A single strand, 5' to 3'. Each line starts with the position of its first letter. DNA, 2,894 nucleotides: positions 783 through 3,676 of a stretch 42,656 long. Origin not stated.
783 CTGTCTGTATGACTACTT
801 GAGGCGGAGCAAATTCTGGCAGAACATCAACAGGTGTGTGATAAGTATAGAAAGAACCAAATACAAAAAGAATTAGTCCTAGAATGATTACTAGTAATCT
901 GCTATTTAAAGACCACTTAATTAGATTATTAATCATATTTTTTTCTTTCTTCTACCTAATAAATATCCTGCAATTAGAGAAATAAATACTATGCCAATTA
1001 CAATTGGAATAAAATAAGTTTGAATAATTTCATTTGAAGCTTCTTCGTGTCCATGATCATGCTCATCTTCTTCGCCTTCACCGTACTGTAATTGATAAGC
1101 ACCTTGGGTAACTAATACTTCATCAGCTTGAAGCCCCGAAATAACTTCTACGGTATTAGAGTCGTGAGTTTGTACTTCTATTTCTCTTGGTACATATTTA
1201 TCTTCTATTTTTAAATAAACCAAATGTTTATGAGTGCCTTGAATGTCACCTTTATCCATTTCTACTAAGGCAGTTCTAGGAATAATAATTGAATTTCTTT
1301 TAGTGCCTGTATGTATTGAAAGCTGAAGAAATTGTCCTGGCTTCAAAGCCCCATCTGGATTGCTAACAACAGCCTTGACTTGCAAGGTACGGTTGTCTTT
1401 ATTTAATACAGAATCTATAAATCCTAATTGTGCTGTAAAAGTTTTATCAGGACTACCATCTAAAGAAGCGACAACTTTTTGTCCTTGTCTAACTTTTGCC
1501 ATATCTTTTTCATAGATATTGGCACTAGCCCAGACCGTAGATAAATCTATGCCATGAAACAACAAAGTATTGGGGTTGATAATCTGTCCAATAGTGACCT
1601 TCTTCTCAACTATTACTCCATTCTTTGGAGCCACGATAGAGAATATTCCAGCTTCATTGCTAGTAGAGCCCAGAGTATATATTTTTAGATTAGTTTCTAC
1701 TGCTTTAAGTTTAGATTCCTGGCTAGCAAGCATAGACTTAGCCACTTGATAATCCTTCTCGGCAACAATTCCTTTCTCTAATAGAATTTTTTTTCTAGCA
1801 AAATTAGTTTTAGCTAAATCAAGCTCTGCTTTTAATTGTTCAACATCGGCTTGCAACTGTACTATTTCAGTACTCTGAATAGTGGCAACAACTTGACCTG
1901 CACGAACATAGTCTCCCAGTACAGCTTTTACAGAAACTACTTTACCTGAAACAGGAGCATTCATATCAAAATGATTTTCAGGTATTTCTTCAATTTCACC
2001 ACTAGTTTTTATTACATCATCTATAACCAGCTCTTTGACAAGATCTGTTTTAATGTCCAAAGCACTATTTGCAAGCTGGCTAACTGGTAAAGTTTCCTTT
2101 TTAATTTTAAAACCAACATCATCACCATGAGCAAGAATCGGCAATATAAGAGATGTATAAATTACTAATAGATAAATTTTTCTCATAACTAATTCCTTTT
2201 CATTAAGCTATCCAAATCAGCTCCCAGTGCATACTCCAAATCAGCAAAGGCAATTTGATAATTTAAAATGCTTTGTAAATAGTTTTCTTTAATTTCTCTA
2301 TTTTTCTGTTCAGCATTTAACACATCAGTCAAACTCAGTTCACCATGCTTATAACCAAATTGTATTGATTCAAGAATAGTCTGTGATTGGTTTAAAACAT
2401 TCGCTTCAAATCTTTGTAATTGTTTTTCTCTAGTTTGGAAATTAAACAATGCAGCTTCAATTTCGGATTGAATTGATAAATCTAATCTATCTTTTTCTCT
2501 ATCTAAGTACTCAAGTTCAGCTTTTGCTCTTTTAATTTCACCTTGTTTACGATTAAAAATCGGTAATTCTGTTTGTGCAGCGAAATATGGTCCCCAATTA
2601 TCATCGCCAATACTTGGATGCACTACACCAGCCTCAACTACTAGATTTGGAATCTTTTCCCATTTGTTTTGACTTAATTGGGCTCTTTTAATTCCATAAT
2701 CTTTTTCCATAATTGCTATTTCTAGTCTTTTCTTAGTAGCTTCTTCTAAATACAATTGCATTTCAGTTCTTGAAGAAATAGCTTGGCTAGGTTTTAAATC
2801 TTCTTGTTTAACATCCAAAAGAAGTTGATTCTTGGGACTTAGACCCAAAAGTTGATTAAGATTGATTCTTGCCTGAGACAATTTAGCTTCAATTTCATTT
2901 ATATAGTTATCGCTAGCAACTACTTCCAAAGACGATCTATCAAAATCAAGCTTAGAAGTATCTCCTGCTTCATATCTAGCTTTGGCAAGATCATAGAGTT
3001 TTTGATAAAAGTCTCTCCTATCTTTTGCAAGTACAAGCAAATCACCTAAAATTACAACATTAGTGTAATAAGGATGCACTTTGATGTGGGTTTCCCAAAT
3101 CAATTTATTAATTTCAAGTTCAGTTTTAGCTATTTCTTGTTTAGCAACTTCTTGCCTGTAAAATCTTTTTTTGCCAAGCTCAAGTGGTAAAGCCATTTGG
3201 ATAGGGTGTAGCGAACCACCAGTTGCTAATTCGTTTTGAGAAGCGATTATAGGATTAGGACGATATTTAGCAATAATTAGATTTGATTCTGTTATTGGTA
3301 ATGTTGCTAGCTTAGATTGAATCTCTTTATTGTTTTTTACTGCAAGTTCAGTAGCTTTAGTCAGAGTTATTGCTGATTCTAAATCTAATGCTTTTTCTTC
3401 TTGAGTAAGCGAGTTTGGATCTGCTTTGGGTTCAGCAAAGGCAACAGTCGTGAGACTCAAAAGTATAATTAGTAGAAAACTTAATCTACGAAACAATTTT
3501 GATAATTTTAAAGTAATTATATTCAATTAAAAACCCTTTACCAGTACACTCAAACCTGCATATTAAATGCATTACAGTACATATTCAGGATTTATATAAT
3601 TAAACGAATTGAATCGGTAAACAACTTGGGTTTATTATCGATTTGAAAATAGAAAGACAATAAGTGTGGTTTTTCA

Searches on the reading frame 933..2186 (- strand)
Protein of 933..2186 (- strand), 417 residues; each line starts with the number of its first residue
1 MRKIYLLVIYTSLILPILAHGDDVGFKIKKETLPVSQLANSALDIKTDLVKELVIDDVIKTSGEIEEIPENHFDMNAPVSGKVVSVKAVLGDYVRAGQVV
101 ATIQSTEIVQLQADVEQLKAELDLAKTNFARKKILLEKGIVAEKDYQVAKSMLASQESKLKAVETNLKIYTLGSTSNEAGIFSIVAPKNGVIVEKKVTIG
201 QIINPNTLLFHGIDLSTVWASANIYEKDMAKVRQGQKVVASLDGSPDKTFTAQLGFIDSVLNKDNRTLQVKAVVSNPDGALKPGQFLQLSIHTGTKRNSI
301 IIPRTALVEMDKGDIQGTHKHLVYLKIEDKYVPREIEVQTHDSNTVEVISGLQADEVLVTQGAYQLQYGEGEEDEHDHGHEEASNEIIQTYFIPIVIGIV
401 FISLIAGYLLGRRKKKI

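Call 71: search_protein_families(library=padloc, proteins=[window:933-2186:-], max_evalue=0.00001)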
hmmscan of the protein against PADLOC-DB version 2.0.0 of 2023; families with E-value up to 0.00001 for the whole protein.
window:933-2186:- (417 aa): 0 families

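Call 72: search_protein_families(library=pfam, proteins=[window:933-2186:-], max_evalue=0.00001)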
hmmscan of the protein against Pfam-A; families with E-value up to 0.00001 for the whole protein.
window:933-2186:- (417 aa): 2 families
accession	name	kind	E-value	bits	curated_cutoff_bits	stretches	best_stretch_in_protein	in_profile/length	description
PF16576.10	HlyD_D23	-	6.9e-40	137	30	1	56-286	3-213/214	Barrel-sandwich domain of CusB or HlyD membrane-fusion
PF13437.12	HlyD_3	-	2.4e-23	83.3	22.2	1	184-284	2-106/106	HlyD family secretion protein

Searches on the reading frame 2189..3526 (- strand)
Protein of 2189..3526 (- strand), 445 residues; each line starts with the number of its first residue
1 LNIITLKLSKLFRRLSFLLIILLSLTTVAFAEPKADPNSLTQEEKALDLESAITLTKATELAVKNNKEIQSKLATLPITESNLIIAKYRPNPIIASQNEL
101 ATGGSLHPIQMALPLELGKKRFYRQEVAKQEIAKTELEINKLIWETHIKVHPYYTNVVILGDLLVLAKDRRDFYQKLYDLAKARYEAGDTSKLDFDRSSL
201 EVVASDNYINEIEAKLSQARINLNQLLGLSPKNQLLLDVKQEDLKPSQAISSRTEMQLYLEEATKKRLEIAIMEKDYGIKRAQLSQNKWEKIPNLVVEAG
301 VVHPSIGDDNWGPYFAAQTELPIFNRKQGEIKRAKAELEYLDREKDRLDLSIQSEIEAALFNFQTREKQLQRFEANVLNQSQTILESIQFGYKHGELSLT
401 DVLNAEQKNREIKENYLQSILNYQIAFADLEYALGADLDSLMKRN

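Call 71: search_protein_families(library=padloc, proteins=[window:2189-3526:-], max_evalue=0.00001)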
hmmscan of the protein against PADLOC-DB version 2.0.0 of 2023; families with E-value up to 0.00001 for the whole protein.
window:2189-3526:- (445 aa): 0 families

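Call 72: search_protein_families(library=pfam, proteins=[window:2189-3526:-], max_evalue=0.00001)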
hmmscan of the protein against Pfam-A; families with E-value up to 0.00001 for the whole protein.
window:2189-3526:- (445 aa): 1 family
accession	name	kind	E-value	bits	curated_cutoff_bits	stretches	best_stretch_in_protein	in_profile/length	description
PF02321.23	OEP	-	1e-32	113.9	22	2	260-435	5-187/187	Outer membrane efflux protein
